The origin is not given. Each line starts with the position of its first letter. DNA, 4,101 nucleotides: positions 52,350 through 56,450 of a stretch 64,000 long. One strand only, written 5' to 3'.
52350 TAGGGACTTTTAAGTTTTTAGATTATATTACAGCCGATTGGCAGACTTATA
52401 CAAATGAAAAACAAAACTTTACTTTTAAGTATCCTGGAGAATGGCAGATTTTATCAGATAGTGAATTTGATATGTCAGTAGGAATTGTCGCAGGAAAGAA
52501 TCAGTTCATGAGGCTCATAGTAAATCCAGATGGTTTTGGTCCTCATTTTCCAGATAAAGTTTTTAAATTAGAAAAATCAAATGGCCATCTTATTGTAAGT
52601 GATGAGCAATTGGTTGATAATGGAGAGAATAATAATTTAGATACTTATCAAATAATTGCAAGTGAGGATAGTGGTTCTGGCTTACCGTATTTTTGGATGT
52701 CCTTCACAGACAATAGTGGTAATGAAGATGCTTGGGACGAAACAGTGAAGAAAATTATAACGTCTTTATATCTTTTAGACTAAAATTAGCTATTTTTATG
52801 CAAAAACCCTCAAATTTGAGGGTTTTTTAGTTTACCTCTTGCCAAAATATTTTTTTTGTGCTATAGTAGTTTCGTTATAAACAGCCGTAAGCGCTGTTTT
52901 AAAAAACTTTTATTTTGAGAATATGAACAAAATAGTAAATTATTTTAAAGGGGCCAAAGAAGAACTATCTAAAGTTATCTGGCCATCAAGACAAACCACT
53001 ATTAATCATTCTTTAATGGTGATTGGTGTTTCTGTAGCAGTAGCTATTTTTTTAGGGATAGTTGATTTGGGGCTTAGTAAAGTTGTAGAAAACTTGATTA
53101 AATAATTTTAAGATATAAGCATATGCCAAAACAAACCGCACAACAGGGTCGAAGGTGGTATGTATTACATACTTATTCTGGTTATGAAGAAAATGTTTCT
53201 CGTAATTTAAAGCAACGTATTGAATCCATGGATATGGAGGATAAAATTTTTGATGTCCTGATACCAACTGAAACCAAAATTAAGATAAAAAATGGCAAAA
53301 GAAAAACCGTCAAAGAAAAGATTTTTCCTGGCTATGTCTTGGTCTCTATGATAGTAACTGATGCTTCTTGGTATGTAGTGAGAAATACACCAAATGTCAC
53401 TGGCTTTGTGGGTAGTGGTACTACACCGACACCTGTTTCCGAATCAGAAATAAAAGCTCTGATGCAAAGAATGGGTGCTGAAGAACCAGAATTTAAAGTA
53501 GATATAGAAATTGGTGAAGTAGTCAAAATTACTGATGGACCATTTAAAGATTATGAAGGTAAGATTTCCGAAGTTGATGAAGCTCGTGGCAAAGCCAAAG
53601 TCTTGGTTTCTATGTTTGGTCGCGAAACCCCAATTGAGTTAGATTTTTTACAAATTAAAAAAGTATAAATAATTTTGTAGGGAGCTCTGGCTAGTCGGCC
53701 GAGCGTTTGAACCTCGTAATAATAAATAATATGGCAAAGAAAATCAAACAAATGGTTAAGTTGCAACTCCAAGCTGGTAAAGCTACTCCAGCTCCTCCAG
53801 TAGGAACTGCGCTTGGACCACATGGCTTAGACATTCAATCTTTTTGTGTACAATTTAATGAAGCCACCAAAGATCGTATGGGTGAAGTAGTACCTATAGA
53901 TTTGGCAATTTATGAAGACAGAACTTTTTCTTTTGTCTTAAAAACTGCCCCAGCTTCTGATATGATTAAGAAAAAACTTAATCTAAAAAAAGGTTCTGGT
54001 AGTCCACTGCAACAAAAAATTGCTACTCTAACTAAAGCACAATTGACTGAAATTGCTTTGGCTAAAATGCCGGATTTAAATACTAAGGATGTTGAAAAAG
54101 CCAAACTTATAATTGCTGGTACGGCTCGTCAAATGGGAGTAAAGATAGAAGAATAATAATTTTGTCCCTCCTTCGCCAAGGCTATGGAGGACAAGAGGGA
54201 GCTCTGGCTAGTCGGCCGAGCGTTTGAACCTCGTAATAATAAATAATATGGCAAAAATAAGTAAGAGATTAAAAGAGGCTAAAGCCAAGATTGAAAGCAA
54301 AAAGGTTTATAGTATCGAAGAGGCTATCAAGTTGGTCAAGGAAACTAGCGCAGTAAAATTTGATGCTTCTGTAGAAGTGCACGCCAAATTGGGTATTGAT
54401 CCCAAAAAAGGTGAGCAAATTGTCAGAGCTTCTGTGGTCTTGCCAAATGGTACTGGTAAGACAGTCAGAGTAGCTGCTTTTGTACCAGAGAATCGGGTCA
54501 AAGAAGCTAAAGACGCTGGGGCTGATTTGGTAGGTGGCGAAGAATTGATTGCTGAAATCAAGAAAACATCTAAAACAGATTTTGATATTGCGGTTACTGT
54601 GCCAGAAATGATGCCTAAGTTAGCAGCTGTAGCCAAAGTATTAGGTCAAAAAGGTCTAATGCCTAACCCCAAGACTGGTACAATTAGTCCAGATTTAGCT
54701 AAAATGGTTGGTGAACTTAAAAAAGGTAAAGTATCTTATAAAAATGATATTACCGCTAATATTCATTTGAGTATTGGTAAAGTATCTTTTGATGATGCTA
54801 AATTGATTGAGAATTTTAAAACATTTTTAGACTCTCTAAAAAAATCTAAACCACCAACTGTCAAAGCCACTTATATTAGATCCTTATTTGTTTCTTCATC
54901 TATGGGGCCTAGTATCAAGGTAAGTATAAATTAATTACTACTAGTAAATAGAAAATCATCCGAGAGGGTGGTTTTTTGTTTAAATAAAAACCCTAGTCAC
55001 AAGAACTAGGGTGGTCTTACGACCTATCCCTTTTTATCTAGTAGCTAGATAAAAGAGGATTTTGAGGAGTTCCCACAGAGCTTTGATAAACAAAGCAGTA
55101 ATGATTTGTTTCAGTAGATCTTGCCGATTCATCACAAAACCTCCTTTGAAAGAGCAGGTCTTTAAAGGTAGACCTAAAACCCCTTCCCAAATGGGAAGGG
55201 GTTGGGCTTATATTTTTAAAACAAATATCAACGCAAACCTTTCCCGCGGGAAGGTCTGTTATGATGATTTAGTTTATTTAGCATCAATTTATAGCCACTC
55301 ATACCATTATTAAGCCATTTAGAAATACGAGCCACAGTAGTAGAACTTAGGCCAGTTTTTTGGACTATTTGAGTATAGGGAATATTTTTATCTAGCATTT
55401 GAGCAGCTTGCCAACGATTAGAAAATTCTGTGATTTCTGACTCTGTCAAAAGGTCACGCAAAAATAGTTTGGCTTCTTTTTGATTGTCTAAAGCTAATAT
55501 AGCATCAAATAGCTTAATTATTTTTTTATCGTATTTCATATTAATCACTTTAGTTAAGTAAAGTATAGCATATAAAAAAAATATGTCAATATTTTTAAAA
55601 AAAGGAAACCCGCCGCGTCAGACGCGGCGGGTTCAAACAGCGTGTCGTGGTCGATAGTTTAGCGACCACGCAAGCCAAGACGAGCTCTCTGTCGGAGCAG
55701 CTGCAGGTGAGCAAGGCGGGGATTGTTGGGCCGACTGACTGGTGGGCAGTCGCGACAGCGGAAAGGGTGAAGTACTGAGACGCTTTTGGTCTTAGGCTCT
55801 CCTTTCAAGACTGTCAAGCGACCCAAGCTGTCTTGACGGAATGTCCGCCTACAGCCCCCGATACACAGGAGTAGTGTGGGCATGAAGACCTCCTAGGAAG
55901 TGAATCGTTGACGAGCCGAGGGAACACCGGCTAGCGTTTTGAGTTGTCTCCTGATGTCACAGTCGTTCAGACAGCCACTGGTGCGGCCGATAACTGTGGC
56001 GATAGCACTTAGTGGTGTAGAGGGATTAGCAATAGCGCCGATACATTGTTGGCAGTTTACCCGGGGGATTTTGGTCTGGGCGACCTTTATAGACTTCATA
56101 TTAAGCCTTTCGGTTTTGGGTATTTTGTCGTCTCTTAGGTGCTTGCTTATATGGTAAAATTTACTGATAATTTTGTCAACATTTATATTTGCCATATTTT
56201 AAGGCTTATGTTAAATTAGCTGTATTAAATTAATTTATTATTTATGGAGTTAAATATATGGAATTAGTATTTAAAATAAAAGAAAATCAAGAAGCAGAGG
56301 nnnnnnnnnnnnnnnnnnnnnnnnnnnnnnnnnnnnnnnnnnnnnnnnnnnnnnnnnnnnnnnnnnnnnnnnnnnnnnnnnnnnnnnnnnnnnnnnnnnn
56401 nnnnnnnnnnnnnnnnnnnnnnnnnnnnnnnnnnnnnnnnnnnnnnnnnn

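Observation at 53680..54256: Identical 59-bp GC-rich leader element duplicated in front of both rplK (L11) and rplA (L1)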

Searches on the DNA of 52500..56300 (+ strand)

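Call 4: search_rna_families(source=window, start=52500, end=56300, threshold=evalue, max_evalue=10, show_alignments=6)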
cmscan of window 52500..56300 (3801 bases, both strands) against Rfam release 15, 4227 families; matches with E-value up to 10: 24.
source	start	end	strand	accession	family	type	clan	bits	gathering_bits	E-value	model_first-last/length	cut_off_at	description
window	52747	52832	+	RF01859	Phe_leader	Cis-reg; leader;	-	25.5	55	0.35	1-125/125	no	Phenylalanine leader peptide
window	55177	55261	-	RF03594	mir-3817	Gene; miRNA;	-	23.8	90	0.23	1-89/89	no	mir-3817 microRNA precursor family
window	55572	55634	+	RF01771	rnk_leader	Cis-reg; leader;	-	23.8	50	0.71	38-100/109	no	Enterobacteria rnk leader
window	52778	52856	+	RF01770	rimP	Cis-reg; leader;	-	23.7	47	1.1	1-102/102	no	Gammaprotebacteria rimP leader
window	55598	55670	-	RF01772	rnk_pseudo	Cis-reg; leader;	-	23.2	55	0.83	1-108/108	no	Pseudomonas rnk leader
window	52798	52858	-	RF01859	Phe_leader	Cis-reg; leader;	-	22.9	55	1.3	1-125/125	no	Phenylalanine leader peptide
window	55606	55636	-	RF01771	rnk_leader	Cis-reg; leader;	-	22.7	50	1.2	70-100/109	no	Enterobacteria rnk leader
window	54982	55059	-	RF00021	Spot_42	Gene; sRNA;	-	22.5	80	0.37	1-115/115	no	Spot 42 RNA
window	55138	55217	+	RF02371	PyrG_leader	Cis-reg; leader;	-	22.4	65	10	1-78/78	no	PyrG leader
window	52905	52941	-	RF04072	mir-7386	Gene; miRNA;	-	22.1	44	0.71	11-47/59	no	mir-7386 microRNA precursor family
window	55188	55247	-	RF03171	mir-1012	Gene; miRNA;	-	22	70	0.81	1-59/59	no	mir-1012 microRNA precursor family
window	53424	53491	-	RF00767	mir-150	Gene; miRNA;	-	20.5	55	0.96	1-82/82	no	mir-150 microRNA precursor family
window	55176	55262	+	RF03594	mir-3817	Gene; miRNA;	-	19.9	90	2.3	1-89/89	no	mir-3817 microRNA precursor family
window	55600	55683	-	RF02837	anti-hemB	Gene; sRNA;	-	19.2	49.5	0.34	1-81/81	no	Burkholderia RNA 7 (anti-hemB)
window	54925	54980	+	RF01859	Phe_leader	Cis-reg; leader;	-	19.1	55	9.2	1-125/125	no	Phenylalanine leader peptide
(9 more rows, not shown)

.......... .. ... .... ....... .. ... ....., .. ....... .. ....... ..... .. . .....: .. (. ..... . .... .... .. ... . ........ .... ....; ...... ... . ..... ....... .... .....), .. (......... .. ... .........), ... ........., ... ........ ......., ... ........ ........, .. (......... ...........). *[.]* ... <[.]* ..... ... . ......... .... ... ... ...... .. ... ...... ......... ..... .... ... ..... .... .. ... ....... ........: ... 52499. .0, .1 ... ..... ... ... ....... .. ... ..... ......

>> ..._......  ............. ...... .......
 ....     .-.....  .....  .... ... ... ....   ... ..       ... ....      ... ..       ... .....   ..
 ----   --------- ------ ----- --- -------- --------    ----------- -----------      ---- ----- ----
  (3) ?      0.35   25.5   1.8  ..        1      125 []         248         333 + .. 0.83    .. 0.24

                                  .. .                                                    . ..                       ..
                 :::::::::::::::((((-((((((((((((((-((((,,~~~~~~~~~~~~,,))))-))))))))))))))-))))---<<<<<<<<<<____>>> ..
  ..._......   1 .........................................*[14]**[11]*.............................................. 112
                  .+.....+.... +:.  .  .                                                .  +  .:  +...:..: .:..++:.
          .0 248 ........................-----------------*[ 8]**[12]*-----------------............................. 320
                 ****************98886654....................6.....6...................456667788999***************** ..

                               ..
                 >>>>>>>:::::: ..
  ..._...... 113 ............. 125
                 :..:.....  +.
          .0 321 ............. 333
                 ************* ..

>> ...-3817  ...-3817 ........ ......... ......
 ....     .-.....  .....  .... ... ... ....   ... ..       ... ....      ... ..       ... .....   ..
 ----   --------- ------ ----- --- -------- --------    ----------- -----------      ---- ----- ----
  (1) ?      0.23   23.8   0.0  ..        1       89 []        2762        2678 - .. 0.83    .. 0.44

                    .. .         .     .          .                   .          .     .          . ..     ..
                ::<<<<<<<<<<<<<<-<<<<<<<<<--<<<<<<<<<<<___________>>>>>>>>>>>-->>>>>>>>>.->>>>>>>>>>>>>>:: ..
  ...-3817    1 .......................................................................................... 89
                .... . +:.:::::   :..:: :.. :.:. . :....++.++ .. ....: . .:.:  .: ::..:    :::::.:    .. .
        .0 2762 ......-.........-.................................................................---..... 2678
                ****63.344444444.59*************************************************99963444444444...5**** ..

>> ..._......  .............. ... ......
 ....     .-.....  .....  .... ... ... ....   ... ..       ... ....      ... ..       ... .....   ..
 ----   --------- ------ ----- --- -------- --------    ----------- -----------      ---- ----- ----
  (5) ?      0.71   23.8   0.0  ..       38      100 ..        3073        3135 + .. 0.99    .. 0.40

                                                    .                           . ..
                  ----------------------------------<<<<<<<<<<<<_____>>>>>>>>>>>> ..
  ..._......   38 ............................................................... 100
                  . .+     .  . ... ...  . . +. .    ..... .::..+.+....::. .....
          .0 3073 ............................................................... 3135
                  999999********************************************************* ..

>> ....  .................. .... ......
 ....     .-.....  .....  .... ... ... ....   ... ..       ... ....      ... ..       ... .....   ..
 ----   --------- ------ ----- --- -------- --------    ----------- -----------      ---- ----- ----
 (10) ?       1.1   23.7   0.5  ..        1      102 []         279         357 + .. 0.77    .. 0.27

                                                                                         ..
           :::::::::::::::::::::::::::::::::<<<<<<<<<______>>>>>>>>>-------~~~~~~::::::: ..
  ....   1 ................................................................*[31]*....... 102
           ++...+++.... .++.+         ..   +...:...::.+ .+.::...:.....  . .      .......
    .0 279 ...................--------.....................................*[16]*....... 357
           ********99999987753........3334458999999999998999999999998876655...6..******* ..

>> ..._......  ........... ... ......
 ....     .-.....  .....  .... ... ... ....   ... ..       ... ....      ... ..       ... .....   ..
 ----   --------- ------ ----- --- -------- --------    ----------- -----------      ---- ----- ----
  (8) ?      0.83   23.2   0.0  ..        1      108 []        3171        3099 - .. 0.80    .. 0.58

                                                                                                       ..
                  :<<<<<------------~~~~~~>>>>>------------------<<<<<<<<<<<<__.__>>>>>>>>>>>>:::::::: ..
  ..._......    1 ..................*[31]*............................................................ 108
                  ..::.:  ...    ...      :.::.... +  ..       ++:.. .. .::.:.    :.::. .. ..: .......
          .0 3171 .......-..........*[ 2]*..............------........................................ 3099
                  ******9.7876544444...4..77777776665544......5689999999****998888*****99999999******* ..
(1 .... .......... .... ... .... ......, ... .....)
